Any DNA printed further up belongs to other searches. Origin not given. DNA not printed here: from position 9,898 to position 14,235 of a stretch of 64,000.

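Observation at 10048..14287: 1345-aa nuclease-STAND NTPase-TPR protein (Avs-like) with adjacent excisionase-type HTH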

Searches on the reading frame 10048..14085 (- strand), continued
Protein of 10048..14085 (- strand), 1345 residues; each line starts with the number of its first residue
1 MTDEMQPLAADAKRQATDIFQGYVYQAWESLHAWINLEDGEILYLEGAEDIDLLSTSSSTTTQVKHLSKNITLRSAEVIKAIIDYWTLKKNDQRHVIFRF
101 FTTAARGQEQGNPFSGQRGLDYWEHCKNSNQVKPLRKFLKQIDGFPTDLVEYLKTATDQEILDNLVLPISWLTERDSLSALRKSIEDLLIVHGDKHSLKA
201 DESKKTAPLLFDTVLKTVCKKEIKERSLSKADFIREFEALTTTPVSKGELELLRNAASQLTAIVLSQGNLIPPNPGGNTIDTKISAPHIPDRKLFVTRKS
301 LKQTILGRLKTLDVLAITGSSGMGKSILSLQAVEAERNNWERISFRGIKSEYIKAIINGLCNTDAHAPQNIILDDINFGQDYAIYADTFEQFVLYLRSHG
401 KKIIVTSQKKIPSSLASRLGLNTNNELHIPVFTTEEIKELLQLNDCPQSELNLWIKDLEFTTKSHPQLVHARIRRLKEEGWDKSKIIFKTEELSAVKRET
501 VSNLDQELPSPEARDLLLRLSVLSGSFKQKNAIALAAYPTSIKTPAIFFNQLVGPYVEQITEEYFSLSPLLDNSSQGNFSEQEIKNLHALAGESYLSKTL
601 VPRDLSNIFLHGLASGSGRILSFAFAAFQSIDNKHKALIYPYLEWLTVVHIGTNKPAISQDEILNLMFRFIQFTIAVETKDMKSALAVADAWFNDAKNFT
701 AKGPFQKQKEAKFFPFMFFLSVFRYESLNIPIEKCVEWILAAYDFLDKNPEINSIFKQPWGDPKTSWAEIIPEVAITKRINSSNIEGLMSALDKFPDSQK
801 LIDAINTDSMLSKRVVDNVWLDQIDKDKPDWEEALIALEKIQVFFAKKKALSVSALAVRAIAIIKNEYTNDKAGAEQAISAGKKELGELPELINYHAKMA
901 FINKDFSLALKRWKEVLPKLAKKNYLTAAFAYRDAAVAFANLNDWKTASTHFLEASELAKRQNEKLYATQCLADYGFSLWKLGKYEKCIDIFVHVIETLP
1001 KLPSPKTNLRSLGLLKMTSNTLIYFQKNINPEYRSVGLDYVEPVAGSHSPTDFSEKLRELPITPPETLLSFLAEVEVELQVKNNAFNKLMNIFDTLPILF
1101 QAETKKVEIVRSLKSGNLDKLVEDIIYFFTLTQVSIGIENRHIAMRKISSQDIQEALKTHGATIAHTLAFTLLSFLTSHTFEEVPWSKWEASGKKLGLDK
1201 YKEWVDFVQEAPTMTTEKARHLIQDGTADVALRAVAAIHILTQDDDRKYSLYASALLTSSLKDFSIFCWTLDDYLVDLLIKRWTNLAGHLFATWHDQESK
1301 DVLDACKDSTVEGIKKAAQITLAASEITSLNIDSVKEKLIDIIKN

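Call 22: find_encoding_contigs(protein=P0016, flank=8000, max_places=2)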
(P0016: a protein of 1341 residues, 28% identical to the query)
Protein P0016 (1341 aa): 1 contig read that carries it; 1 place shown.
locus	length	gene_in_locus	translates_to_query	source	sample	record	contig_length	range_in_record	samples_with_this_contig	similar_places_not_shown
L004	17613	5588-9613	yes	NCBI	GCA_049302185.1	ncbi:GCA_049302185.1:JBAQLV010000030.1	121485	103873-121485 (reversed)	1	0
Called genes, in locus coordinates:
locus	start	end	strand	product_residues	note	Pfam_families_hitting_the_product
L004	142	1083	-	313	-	-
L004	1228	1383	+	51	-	-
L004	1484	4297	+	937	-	PF04313:HSDR_N (faint), PF04851:ResIII, PF00270:DEAD, PF18766:SWI2_SNF2, PF00271:Helicase_C (weak), PF08463:EcoEI_R_C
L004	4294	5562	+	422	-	PF01420:Methylase_S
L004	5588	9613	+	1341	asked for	PF13424:TPR_12 (faint)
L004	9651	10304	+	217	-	PF02661:Fic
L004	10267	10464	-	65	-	-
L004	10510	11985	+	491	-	PF12161:HsdM_N, PF02384:N6_Mtase, PF01170:UPF0020 (weak), PF07669:Eco57I (weak)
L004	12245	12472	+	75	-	PF04014:MazE_antitoxin (weak)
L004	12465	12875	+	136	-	PF01850:PIN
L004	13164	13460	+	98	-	PF01649:Ribosomal_S20p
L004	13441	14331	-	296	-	PF06144:DNA_pol3_delta, PF21694:DNA_pol3_delta_C (faint)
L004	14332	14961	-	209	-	PF04390:LptE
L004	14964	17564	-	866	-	PF00133:tRNA-synt_1, PF09334:tRNA-synt_1g, PF13603:tRNA-synt_1_2, PF00133:tRNA-synt_1, PF08264:Anticodon_1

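Call 26: find_encoding_contigs(protein=P0034, flank=8000, max_places=2)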
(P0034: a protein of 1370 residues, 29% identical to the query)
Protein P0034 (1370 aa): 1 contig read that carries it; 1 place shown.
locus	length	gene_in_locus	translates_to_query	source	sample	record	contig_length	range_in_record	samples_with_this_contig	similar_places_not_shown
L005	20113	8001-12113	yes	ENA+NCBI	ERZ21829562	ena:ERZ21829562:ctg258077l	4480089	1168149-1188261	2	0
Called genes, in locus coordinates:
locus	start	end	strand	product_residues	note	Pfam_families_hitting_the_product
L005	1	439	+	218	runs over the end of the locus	PF06283:ThuA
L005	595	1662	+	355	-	PF02615:Ldh_2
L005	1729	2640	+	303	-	PF16875:Glyco_hydro_36N (weak)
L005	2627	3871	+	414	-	PF02065:Melibiase, PF16499:Melibiase_2 (weak)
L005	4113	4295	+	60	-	PF05721:PhyH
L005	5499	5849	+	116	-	-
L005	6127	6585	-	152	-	PF01609:DDE_Tnp_1, PF13612:DDE_Tnp_1_3, PF13586:DDE_Tnp_1_2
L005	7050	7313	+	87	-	-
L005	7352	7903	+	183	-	PF10137:CAP12-PCTIR_TIR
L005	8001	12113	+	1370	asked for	PF13424:TPR_12 (faint)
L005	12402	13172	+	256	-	PF01555:N6_N4_Mtase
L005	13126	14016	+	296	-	PF01555:N6_N4_Mtase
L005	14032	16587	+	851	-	PF04851:ResIII, PF00270:DEAD (faint)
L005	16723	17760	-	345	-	PF14082:SduA_C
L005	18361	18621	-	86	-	-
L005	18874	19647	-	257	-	PF01261:AP_endonuc_2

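Call 30: search_solved_structures(query=A1, max_evalue=1)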
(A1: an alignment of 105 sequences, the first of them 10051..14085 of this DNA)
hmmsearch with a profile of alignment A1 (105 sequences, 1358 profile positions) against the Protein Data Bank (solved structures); distinct sequences matched with E-value up to 1: 351 (the best 60 are shown).
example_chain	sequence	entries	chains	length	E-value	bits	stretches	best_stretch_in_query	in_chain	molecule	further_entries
9qhb_A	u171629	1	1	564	1.7e-13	52.3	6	875-1005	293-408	Engineered tetratricopeptide repeat protein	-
8bu0_A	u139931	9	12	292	4.5e-11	44.3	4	874-1005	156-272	Consensus tetratricopeptide repeat protein | Crystal structure of an 8-repeat consensus TPR superhelix with Zinc. | Monomer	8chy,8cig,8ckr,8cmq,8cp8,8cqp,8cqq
9qhc_A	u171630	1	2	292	1.2e-07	33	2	878-1005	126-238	Engineered tetratricopeptide repeat protein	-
2fo7_A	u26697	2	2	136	2.6e-05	25.3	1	874-1005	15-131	SYNTHETIC CONSENSUS TPR PROTEIN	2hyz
8ch0_A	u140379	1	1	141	2.8e-05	25.1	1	874-1005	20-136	Consensus tetratricopeptide repeat protein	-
8xav_G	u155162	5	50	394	3.4e-05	24.8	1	13-90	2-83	DUF4297 | Restriction endonuclease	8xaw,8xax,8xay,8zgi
7obi_A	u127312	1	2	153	4.7e-05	24.4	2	874-1005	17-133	CTPR-rv4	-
8ziq_A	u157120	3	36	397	6.7e-05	23.9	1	13-73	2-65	DUF4297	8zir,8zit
3u5z_B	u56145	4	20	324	7.8e-05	23.6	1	304-408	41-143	DNA polymerase accessory protein 44 | Sliding-clamp-loader large subunit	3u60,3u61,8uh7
8unf_E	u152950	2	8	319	7.9e-05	23.6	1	304-408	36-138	Sliding-clamp-loader large subunit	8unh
5vc7_A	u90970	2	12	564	0.0002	22.3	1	314-406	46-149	VCP-like ATPase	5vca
6c2u_A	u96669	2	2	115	0.00033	21.5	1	309-334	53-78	phosphate-loop protein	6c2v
5g4g_A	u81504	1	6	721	0.00041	21.3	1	314-390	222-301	VCP-LIKE ATPASE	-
5g4f_A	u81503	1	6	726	0.00041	21.2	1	314-390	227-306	VCP-LIKE ATPASE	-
2hcb_A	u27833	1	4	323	0.0005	21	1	313-412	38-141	Chromosomal replication initiator protein dnaA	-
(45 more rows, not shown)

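Call 32: find_related_loci(query=A1, collection=genome_contigs, flank=10000)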
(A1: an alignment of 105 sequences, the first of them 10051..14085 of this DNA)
Query A1 (1345 aa) in genome_contigs; peptide patterns used: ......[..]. (x = any residue, [..] = any of these).
403 stretches matched a pattern; 90 encode a relative of the query (tblastn E <= 1e-3); the best 80 are kept; 80 distinct loci.
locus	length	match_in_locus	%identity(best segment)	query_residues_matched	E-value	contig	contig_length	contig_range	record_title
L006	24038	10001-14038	53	1-1345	0e+0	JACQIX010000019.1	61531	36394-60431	MAG: Candidatus Daviesbacteria bacterium isolate NC_groundwater_1136_Ag_S-0.1um_38_183 S_p1_S3_coassembly_k141_777920, w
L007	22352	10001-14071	29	4-1345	3e-154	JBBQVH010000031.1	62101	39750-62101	MAG: Blastocatellia bacterium isolate Co_metawrap_1988 Cmw_1988_k141_20301094_length_62101_cov_10.9987, whole genome sho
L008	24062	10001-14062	27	5-1332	6e-135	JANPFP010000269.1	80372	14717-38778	MAG: Acidobacteriota bacterium isolate VAR_78_concoct_211 VAR_78_k141_1817186, whole genome shotgun sequence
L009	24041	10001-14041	27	2-1339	1e-133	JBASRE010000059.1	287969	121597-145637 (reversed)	MAG: Pyrinomonadaceae bacterium isolate MFD09203_ilm_asm_bin4 k127_94966, whole genome shotgun sequence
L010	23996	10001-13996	27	4-1335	2e-128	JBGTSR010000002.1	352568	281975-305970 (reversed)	MAG: Acidobacteriota bacterium isolate WDNA12_bin.36.orig NODE_5_length_352568_cov_4.661892, whole genome shotgun sequen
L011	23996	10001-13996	27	4-1335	2e-128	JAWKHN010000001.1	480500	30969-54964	MAG: Pyrinomonadaceae bacterium isolate BC1.208 BC1.208.fa-1, whole genome shotgun sequence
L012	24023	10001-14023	27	6-1330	8e-124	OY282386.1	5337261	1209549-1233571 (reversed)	MAG: Candidatus Poribacteria bacterium genome assembly, chromosome: 1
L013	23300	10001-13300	29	6-1099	2e-122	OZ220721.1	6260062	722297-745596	MAG: Candidatus Latescibacterota bacterium isolate 1fb1e748-2903-4aab-acc2-5860c344c101 genome assembly, chromosome: 1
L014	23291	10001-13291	28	8-1094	8e-122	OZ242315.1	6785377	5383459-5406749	MAG: Candidatus Poribacteria bacterium isolate 55818b94-eea9-47de-9476-a843df335cd7 genome assembly, chromosome: 1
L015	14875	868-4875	26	8-1332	4e-120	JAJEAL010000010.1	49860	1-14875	MAG: Candidatus Poribacteria bacterium isolate jk18x7bins.5 k141_1181376, whole genome shotgun sequence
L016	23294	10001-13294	28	5-1094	8e-120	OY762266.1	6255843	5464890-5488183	MAG: Candidatus Poribacteria bacterium isolate f15cbddf-0c87-47e8-aab1-4ca568006f86 genome assembly, chromosome: 1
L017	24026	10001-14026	26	10-1332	1e-120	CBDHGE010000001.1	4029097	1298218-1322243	MAG: Candidatus Poribacteria bacterium isolate 9ac9c1da-626f-4e18-9c15-12d165d572a9 genome assembly, contig: contig_1, w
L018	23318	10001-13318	28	6-1094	8e-116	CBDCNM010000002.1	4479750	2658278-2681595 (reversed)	MAG: Candidatus Latescibacterota bacterium isolate f150df7c-f474-47d5-8e53-e740a55afba2 genome assembly, contig: contig_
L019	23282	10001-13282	28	1-1076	5e-116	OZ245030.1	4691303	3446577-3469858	MAG: Candidatus Poribacteria bacterium isolate f3f56de0-ea6e-4eab-9813-cfd719c0cda4 genome assembly, chromosome: 1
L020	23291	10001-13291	28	6-1094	4e-117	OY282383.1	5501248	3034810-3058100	MAG: uncultured Poribacteria bacterium isolate 7c199f84-8048-4b63-b208-6e17c6421a0a genome assembly, chromosome: 1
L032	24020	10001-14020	27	3-1332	2e-129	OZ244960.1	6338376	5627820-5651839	MAG: Candidatus Latescibacterota bacterium isolate 84ceb019-2832-410a-8319-f59b3e32517b genome assembly, chromosome: 1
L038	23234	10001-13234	29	7-1076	4e-128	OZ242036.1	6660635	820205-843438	MAG: Candidatus Poribacteria bacterium isolate 54b3e0b4-8990-4cd1-959a-c9693763f33b genome assembly, chromosome: 1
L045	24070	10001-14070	30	5-1345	1e-125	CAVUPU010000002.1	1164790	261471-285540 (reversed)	MAG: uncultured Acidobacteriota bacterium isolate MFD06229.bin.2.137 genome assembly, contig: contig_12578, whole genome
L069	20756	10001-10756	36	6-246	1e-39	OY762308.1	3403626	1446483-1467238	MAG: Thalassobaculaceae bacterium isolate 5c6d9c6b-b926-402d-abe3-0c42e6ecaae7 genome assembly, chromosome: 1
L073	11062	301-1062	34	1-250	6e-36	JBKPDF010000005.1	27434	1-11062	MAG: Pseudomonadota bacterium isolate GB_EKS_MAG_00031 GB_EKS_000000861927, whole genome shotgun sequence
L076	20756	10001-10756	34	2-245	1e-34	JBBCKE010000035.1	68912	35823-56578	MAG: Alphaproteobacteria bacterium isolate MAG_CPB_17 P10B_000000051415, whole genome shotgun sequence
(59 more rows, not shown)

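Call 37: find_encoding_contigs(protein=P0003, flank=10000, max_places=2)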
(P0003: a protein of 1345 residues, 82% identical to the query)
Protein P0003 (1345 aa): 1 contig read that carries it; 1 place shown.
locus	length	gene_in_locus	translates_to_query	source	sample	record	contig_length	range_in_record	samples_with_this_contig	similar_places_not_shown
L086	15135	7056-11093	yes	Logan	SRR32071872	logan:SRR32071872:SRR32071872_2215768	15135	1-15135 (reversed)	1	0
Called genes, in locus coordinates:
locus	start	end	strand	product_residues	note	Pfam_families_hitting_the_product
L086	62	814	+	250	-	-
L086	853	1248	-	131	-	PF13646:HEAT_2 (weak)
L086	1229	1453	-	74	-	PF12844:HTH_19, PF13560:HTH_31 (weak), PF01381:HTH_3, PF13443:HTH_26 (weak)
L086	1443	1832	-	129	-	PF09946:DUF2178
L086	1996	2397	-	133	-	PF00856:SET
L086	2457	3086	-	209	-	-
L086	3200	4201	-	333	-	-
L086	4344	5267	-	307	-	PF02833:DHHA2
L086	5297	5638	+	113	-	-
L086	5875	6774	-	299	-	PF01841:Transglut_core (weak)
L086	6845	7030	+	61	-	PF12728:HTH_17, PF13411:MerR_1, PF00376:MerR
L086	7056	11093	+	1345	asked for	-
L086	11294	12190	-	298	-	-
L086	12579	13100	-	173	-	PF00186:DHFR_1, PF01872:RibD_C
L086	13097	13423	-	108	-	-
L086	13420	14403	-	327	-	PF02615:Ldh_2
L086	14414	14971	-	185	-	PF00561:Abhydrolase_1 (faint), PF06821:Ser_hydrolase, PF12695:Abhydrolase_5 (weak), PF12697:Abhydrolase_6 (faint)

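Call 38: find_encoding_contigs(protein=P0009, flank=10000, max_places=3)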
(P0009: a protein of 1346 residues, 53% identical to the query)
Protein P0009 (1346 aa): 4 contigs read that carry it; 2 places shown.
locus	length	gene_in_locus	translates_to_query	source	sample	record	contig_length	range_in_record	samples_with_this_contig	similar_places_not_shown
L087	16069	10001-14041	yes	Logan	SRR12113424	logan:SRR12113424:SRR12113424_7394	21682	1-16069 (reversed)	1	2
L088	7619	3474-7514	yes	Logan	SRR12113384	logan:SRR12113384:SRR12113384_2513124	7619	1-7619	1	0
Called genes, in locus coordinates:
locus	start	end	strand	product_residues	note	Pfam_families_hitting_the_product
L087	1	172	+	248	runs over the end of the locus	PF02683:DsbD_TM (weak)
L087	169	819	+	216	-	PF00578:AhpC-TSA, PF08534:Redoxin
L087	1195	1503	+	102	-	-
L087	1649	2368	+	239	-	PF06966:DUF1295 (weak), PF04140:ICMT, PF04191:PEMT (weak)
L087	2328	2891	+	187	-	PF03703:bPH_2 (weak)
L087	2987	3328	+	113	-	-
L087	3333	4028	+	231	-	PF18916:Lycopene_cyc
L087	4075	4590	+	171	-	-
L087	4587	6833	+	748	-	PF19335:HMBD, PF00122:E1-E2_ATPase, PF00702:Hydrolase, PF08282:Hydrolase_3 (faint)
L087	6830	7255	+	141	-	-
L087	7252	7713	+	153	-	-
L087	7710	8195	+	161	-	PF10604:Polyketide_cyc2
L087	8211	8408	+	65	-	PF04945:YHS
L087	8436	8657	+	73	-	-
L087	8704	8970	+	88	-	PF18926:DUF5676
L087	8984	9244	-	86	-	PF13560:HTH_31, PF12844:HTH_19, PF01381:HTH_3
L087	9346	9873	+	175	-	PF10571:UPF0547 (weak), PF12869:tRNA_anti-like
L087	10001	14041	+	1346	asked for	-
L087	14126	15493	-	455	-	PF02366:PMT, PF13231:PMT_2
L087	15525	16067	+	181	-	?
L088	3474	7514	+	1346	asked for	-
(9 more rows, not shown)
